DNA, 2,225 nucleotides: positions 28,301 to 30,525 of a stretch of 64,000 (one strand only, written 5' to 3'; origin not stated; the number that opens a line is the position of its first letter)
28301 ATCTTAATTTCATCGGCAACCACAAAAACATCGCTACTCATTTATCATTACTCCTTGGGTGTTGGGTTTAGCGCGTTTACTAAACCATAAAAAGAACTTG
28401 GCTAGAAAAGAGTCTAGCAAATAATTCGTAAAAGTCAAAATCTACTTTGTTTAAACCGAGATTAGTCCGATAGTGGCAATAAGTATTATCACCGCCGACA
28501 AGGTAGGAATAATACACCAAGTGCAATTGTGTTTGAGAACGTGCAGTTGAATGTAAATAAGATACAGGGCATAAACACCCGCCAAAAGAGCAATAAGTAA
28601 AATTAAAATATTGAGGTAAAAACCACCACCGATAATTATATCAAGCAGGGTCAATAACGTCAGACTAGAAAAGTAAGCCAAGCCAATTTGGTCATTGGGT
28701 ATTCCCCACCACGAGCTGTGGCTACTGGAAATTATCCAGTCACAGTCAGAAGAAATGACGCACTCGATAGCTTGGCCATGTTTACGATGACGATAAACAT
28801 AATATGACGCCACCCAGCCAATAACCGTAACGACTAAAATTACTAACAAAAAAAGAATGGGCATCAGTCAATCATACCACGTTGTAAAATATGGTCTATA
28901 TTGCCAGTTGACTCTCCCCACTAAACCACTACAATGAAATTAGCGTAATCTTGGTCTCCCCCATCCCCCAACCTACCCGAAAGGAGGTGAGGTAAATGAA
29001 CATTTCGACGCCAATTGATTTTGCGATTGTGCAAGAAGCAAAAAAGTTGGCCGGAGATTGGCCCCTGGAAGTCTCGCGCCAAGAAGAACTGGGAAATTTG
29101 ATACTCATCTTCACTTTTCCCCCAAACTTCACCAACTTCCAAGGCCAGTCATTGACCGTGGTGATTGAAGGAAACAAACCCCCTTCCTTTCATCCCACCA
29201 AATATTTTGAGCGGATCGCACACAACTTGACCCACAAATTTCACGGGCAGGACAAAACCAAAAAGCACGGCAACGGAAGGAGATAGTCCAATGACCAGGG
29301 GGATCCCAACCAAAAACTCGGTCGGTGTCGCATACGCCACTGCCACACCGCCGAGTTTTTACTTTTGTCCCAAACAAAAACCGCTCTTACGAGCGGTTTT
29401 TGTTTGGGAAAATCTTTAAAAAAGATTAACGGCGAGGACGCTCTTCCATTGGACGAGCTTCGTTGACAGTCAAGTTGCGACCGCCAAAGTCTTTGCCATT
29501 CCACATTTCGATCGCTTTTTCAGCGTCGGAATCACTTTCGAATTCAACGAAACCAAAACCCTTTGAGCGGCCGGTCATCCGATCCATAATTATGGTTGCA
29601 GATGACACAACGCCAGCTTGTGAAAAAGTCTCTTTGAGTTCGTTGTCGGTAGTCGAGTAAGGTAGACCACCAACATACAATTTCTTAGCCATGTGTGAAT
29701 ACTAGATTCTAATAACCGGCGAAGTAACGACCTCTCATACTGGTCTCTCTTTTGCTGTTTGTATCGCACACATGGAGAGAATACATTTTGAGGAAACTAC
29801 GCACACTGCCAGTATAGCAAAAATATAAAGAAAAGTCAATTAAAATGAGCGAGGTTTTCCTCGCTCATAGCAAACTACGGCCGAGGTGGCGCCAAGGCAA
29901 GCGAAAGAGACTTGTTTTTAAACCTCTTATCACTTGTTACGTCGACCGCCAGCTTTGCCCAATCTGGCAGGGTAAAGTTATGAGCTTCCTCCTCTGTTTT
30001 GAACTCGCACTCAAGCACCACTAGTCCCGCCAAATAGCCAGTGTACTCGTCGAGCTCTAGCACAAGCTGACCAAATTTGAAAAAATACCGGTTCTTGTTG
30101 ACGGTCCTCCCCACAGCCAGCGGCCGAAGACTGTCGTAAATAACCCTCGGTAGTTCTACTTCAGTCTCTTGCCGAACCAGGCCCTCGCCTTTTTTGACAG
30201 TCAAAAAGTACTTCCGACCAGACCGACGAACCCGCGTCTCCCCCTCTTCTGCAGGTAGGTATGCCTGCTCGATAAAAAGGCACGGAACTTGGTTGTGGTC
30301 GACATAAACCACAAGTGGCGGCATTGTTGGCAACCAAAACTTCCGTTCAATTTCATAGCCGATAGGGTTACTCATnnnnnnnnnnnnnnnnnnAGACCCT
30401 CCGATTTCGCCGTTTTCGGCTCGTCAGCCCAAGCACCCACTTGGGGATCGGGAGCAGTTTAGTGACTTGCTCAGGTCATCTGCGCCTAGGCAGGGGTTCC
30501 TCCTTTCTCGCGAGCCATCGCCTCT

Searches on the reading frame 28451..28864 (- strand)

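Call 10: search_protein_families(library=pfam, proteins=[window:28451-28864:-], max_evalue=0.01)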
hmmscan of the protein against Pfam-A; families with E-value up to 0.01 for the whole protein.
window:28451-28864:- (137 aa): 1 family
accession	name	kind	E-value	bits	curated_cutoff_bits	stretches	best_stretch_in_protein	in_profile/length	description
PF07884.19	VKOR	-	6.3e-18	65.7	27.5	1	8-131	2-133/134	Vitamin K epoxide reductase family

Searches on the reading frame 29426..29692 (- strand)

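Call 10: search_protein_families(library=pfam, proteins=[window:29426-29692:-], max_evalue=0.01)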
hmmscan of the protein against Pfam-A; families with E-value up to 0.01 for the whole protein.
window:29426-29692:- (88 aa): 2 families
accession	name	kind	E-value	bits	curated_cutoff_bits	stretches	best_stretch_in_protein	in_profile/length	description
PF00076.28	RRM_1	-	2.8e-26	91.6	20.7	1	5-74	1-69/70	RNA recognition motif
PF16367.11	RRM_7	-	0.00012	22.4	27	1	3-59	2-64/94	RNA recognition motif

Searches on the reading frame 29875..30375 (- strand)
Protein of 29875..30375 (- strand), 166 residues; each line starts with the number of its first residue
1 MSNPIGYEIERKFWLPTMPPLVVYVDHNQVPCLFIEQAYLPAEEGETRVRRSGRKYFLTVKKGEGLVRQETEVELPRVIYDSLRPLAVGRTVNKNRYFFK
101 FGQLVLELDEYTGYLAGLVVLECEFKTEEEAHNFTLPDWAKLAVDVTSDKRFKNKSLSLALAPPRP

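Call 10: search_protein_families(library=pfam, proteins=[window:29875-30375:-], max_evalue=0.01)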
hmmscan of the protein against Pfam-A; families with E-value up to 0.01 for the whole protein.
window:29875-30375:- (166 aa): 1 family
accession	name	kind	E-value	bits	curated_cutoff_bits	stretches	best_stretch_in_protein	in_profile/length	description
PF01928.26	CYTH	-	1.3e-05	25.6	23.2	1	7-132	2-152/179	CYTH domain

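Call 11: find_homologous_proteins(query=window:29875-30375:-)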
Query window:29875-30375:- (166 aa): 12 proteins with E <= 0.001 among 81 candidates.
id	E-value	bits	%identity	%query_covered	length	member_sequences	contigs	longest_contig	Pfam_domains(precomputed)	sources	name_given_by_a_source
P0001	6.1e-107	373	100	100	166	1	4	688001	PF01928.27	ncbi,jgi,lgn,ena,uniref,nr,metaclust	ncbi:MAG: hypothetical protein A2571_00515 [Candidatus Vogelbacteria bacterium RIFOXYD1_FULL_44_32]|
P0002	2.7e-51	192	59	98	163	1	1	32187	-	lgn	-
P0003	4.6e-39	152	50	96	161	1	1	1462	PF01928.27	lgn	-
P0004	1.3e-38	151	50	94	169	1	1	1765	PF01928.27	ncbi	-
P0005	3.4e-33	133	48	95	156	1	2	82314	-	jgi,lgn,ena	-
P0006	1.7e-28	118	45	90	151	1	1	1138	-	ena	-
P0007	3.9e-27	114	48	91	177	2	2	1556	-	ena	-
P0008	9.1e-21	93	40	94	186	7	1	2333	PF01928.27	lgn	-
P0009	1.1e-20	93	43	96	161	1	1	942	-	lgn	-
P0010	2.8e-19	88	41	92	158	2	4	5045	PF01928.27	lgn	-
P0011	1.5e-18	86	44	75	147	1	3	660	-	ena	-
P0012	1.1e-11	63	40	95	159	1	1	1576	PF01928.27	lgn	-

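Call 12: find_encoding_contigs(protein=P0002, flank=3000, max_places=3)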
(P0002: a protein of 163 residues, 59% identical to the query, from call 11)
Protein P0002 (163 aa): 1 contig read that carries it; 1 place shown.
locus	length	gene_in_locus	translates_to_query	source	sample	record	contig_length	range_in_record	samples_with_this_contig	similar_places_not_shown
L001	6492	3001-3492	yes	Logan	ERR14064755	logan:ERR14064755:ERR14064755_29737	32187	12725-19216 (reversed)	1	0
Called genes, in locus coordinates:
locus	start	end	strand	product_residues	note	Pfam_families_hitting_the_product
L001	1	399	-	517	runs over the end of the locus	PF01676:Metalloenzyme, PF06415:iPGM_N, PF01663:Phosphodiest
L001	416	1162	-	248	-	PF01978:TrmB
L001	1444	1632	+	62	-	-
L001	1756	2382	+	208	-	PF13521:AAA_28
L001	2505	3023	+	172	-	-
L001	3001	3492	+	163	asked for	-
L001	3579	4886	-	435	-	PF08529:NusA_N, PF00575:S1 (weak), PF13184:KH_NusA_1st, PF26594:KH_NusA_2nd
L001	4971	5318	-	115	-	PF08378:NERD (weak), PF02021:UPF0102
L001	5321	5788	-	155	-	-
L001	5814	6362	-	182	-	PF01209:Ubie_methyltran (weak), PF13847:Methyltransf_31, PF08241:Methyltransf_11, PF13649:Methyltransf_25 (weak)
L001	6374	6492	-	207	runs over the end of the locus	PF01351:RNase_HII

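Call 13: find_encoding_contigs(protein=P0005, flank=3000, max_places=3)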
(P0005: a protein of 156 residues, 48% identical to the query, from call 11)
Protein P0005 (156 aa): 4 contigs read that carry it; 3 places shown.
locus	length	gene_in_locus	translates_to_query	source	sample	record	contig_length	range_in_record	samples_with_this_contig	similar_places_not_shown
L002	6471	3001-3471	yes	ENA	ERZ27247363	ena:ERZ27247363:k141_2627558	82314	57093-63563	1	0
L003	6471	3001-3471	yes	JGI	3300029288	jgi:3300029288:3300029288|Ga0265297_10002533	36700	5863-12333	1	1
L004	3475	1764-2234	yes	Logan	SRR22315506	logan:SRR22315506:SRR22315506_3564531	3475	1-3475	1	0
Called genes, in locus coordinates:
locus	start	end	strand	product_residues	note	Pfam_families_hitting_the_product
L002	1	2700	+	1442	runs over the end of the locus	PF00270:DEAD, PF13401:AAA_22 (weak), PF00271:Helicase_C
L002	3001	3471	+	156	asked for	-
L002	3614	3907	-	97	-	-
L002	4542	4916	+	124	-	-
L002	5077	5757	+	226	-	-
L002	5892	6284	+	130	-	-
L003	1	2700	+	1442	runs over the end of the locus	PF00270:DEAD, PF13401:AAA_22 (weak), PF00271:Helicase_C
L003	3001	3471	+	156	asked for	-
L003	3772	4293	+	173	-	PF13521:AAA_28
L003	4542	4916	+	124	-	-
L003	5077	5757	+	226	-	-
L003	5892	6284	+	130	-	-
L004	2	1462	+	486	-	?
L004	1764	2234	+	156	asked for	-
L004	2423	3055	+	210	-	PF13521:AAA_28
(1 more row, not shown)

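Call 14: find_encoding_contigs(protein=P0010, flank=3000, max_places=4)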
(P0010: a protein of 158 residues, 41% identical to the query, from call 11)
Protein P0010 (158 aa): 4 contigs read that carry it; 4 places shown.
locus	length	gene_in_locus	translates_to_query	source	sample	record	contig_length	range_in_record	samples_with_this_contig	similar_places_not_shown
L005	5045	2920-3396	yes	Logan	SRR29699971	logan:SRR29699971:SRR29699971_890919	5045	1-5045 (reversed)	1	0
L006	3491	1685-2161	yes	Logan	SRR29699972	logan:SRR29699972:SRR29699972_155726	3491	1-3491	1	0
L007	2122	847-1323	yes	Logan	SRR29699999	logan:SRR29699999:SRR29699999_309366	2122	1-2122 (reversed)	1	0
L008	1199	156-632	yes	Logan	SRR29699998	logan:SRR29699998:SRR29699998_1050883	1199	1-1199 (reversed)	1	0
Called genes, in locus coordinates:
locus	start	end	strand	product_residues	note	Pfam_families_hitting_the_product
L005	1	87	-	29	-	?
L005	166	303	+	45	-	-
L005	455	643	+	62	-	-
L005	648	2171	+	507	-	PF05235:CHAD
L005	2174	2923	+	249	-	PF00142:Fer4_NifH (weak), PF01656:CbiA, PF02374:ArsA_ATPase (weak), PF06564:CBP_BcsQ, PF07015:VirC1 (faint), PF09140:MipZ, PF10609:ParA, PF13614:AAA_31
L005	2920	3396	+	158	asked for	PF01928:CYTH (weak)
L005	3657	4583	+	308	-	PF00149:Metallophos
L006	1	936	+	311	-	?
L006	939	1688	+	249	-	PF00142:Fer4_NifH (weak), PF01656:CbiA, PF02374:ArsA_ATPase (weak), PF06564:CBP_BcsQ, PF07015:VirC1 (faint), PF09140:MipZ, PF10609:ParA, PF13614:AAA_31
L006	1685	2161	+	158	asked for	PF01928:CYTH (weak)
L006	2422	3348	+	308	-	PF00149:Metallophos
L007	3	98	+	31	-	?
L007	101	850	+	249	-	PF00142:Fer4_NifH (weak), PF01656:CbiA, PF02374:ArsA_ATPase (weak), PF06564:CBP_BcsQ, PF07015:VirC1 (faint), PF09140:MipZ, PF10609:ParA, PF13614:AAA_31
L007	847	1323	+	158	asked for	PF01928:CYTH (weak)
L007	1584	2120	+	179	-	?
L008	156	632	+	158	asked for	PF01928:CYTH (weak)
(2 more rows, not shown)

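Call 17: find_encoding_contigs(protein=P0003, flank=3000, max_places=2)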
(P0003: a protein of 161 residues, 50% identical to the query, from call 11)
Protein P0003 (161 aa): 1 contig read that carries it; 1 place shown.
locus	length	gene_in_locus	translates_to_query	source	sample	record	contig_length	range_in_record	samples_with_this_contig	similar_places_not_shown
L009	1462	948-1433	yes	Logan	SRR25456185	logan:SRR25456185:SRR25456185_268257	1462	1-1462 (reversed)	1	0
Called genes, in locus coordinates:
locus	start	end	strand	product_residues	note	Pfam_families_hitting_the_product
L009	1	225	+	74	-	?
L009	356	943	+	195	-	PF02223:Thymidylate_kin (weak), PF13521:AAA_28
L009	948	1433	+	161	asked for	PF01928:CYTH (weak)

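Call 18: find_encoding_contigs(protein=P0004, flank=3000, max_places=2)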
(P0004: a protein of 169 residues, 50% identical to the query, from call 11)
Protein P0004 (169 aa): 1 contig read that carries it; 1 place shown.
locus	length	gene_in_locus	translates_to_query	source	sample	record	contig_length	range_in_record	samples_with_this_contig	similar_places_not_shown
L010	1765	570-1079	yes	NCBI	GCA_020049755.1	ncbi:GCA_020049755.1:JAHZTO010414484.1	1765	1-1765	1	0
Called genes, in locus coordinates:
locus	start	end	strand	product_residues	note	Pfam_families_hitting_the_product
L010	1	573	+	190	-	?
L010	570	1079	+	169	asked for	PF01928:CYTH (weak)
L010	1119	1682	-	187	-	PF01300:Sua5_yciO_yrdC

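Call 19: find_encoding_contigs(protein=P0008, flank=3000, max_places=2)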
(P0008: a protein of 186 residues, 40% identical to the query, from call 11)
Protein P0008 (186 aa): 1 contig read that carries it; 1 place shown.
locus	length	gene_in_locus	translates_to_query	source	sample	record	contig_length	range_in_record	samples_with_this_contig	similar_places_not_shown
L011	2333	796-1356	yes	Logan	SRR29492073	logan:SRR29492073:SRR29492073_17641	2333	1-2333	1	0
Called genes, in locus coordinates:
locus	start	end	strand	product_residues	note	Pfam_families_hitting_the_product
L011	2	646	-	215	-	?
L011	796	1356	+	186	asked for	PF01928:CYTH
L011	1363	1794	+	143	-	PF00293:NUDIX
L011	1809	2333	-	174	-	?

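Call 20: find_encoding_contigs(protein=P0007, flank=3000, max_places=2)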
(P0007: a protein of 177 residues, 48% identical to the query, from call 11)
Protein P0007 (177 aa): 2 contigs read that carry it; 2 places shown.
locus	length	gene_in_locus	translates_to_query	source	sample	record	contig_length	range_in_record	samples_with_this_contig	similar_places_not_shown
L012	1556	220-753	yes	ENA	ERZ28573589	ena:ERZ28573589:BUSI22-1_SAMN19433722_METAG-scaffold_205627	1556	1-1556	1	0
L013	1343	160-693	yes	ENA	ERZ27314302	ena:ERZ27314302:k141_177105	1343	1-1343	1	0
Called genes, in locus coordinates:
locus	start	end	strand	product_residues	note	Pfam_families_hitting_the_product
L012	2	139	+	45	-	?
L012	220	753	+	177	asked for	-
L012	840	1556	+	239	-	?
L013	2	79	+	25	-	?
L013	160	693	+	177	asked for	-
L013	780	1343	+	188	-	?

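Call 58: search_protein_families(library=ncbifam, proteins=[window:29875-30375:-], max_evalue=0.01)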
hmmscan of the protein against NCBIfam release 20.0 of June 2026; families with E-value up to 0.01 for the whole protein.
window:29875-30375:- (166 aa): 0 families

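Call 59: search_protein_families(library=padloc, proteins=[window:29875-30375:-], max_evalue=0.01)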
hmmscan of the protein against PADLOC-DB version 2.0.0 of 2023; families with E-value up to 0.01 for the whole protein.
window:29875-30375:- (166 aa): 0 families

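Call 68: search_solved_structures(query=window:29875-30375:-, max_evalue=1)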
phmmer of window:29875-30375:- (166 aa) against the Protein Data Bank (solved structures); distinct sequences matched with E-value up to 1: 3.
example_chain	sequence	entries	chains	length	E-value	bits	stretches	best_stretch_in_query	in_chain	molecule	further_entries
3typ_A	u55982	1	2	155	5.8e-24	88.5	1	8-161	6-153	Uncharacterized protein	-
2fbl_A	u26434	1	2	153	7.8e-24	88.1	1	8-161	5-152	hypothetical protein NE1496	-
4g3v_A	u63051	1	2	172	0.59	13.6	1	33-134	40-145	Transcriptional regulator nlh2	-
